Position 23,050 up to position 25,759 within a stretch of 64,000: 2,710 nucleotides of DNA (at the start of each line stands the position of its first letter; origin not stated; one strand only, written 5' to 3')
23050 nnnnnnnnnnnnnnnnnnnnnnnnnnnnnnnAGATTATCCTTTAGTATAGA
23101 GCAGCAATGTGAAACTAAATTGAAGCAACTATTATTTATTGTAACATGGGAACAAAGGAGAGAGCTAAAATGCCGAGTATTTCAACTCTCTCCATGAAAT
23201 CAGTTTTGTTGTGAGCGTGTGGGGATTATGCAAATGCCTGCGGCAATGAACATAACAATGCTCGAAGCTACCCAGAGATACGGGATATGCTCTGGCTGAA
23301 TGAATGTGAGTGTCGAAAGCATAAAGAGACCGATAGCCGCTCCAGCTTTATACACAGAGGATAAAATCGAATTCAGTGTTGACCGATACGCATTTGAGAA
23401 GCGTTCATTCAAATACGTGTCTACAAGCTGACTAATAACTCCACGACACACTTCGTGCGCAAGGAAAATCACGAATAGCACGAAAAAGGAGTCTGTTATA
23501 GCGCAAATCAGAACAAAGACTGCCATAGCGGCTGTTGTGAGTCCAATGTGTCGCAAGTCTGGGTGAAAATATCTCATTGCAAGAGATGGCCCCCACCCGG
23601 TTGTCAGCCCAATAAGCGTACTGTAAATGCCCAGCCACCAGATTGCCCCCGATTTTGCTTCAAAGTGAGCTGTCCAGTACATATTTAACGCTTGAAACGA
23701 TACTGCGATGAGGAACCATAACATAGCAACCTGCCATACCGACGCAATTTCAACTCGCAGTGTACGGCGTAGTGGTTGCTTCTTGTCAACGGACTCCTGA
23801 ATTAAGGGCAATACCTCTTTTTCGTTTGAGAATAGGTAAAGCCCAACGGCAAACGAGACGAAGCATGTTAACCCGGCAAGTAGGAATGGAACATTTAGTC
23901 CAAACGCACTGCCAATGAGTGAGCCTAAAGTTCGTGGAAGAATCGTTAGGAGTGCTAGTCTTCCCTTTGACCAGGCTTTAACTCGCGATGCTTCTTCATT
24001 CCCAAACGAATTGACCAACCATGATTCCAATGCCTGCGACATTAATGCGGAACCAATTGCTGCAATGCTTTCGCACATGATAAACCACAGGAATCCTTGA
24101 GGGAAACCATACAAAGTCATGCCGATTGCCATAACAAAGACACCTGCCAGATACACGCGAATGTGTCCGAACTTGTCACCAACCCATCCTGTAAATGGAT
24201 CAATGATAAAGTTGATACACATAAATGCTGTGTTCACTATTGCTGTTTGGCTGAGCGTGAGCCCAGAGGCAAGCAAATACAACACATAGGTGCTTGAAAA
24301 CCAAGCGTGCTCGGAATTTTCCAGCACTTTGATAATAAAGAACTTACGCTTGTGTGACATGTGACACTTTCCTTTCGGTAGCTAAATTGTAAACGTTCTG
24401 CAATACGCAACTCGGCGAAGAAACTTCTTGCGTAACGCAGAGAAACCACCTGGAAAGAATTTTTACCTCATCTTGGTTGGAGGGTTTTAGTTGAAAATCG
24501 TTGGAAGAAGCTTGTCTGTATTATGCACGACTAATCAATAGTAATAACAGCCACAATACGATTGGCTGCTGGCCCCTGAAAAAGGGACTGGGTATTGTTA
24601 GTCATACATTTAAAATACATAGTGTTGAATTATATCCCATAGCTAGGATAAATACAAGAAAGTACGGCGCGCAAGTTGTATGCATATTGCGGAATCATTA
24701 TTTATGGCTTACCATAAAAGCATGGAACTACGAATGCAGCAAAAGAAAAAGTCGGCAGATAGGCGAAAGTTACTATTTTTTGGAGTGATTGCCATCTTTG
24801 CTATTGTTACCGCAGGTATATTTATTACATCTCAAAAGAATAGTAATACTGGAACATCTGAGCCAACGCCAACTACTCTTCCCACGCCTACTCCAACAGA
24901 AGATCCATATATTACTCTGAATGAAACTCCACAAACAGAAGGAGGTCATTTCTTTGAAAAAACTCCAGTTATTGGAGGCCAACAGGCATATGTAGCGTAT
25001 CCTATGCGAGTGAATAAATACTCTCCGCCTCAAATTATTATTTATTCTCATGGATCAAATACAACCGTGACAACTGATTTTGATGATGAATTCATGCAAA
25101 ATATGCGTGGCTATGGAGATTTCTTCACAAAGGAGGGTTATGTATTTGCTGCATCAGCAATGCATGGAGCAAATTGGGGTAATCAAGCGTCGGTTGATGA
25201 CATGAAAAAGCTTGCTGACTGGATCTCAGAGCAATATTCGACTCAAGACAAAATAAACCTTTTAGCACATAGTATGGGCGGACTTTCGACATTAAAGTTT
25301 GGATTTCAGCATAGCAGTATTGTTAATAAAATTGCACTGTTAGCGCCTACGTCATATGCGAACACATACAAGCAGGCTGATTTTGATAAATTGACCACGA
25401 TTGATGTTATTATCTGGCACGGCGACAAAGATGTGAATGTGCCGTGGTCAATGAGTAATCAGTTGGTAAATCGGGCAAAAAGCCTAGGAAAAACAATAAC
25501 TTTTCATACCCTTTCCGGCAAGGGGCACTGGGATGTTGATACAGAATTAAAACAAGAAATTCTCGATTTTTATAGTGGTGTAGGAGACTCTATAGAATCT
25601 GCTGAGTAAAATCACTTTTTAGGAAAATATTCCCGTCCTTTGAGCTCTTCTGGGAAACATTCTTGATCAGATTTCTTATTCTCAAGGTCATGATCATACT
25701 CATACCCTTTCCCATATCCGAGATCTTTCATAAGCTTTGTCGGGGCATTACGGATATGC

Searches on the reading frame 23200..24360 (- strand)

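Call 3: search_protein_families(library=pfam, proteins=[window:23200-24360:-], max_evalue=0.01)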
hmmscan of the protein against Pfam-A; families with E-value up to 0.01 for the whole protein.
window:23200-24360:- (386 aa): 4 families
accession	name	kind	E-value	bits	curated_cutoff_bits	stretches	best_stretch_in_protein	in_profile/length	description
PF07690.21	MFS_1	-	7.8e-23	81.4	33.4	2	24-250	18-251/347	Major Facilitator Superfamily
PF12832.13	MFS_1_like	-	0.0006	19.4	25.2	1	27-346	24-356/373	MFS_1 like family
PF03030.21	H_PPase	-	0.002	17.3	29.7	1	261-350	35-123/645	Inorganic H+ pyrophosphatase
PF00083.30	Sugar_tr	-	0.007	15.7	22.3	1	32-91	282-339/452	Sugar (and other) transporter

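Call 4: search_protein_families(library=ncbifam, proteins=[window:23200-24360:-], max_evalue=0.01)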
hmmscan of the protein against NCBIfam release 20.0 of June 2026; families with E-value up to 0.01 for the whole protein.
window:23200-24360:- (386 aa): 14 families
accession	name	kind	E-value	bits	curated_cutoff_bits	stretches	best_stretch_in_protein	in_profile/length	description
TIGR00880.1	2_A_01_02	superfamily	5.5e-11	42.7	131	2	49-177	10-138/141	multidrug resistance protein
TIGR00711.1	efflux_EmrB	subfamily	3.3e-09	36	230.2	1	33-141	33-141/485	DHA2 family efflux MFS transporter permease subunit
NF000049.1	tet_MFS_40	exception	5.3e-08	32.4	800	1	29-219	35-223/406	tetracycline efflux MFS transporter Tet(40)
TIGR00900.1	2A0121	subfamily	2.6e-07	30.3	319.6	2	213-347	220-355/364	H+ Antiporter protein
NF000043.1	tet_MFS_P_a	exception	4e-07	29.2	750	1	35-221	40-224/420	tetracycline efflux MFS transporter TetA(P)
NF012174.0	tet_MFS_A_B_C_D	equivalog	1.2e-06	27.6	475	1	41-373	44-378/382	Tet(A)/Tet(B)/Tet(C) family tetracycline efflux MFS transporter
NF053757.1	BclibactTpBcbE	equivalog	1.5e-06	27.4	600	2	277-378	288-389/394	bacillibactin exporter BcbE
NF012177.1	tet_MFS_42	exception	0.00018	20.9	850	1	48-174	47-164/411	tetracycline efflux MFS transporter Tet(42)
NF002962.0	PRK03633.1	equivalog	0.0002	20.6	361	1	26-175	30-168/382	MFS transporter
NF045684.1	tet_MFS_65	exception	0.00026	20.3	800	1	41-376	39-373/383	tetracycline efflux MFS transporter Tet(65)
NF000391.1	EmrB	exception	0.0014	17.4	925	1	33-149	42-158/501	multidrug efflux MFS transporter permease subunit EmrB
NF001960.0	PRK00733.3-5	equivalog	0.0028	16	546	1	261-349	47-136/673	sodium-translocating pyrophosphatase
TIGR00895.1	2A0115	subfamily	0.0069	15.3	418.55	0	233-350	282-396/398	aromatic acid/H+ symport family MFS transporter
TIGR00879.1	SP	subfamily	0.0088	14.6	237.8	1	33-87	343-397/510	sugar porter family MFS transporter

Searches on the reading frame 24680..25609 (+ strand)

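Call 3: search_protein_families(library=pfam, proteins=[window:24680-25609:+], max_evalue=0.01)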
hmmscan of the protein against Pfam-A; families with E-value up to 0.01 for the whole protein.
window:24680-25609:+ (309 aa): 9 families
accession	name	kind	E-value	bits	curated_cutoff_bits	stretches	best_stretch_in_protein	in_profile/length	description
PF12146.15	Hydrolase_4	-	6.5e-10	39.1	27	1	169-230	56-116/239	Serine aminopeptidase, S33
PF00561.26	Abhydrolase_1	-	3.8e-08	33.7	25.8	1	168-228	48-107/245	alpha/beta hydrolase fold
PF00326.27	Peptidase_S9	-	5.2e-08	33.1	22.6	1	229-286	134-190/213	Prolyl oligopeptidase family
PF07819.20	PGAP1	-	0.00024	21.4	24.3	1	144-235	44-140/233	PGAP1-like alpha/beta domain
PF12695.13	Abhydrolase_5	-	0.00024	21.4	27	1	179-283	46-140/164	Alpha/beta hydrolase family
PF00756.26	Esterase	-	0.00035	20.9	22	1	176-294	100-205/251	Putative esterase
PF02230.22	Abhydrolase_2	-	0.00052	20.3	23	1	175-291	90-207/217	Phospholipase/Carboxylesterase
PF06821.19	Ser_hydrolase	-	0.00055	20.3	22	1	177-287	38-157/172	Serine hydrolase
PF20434.5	BD-FAE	-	0.0043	17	26.8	0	239-264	188-213/215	BD-FAE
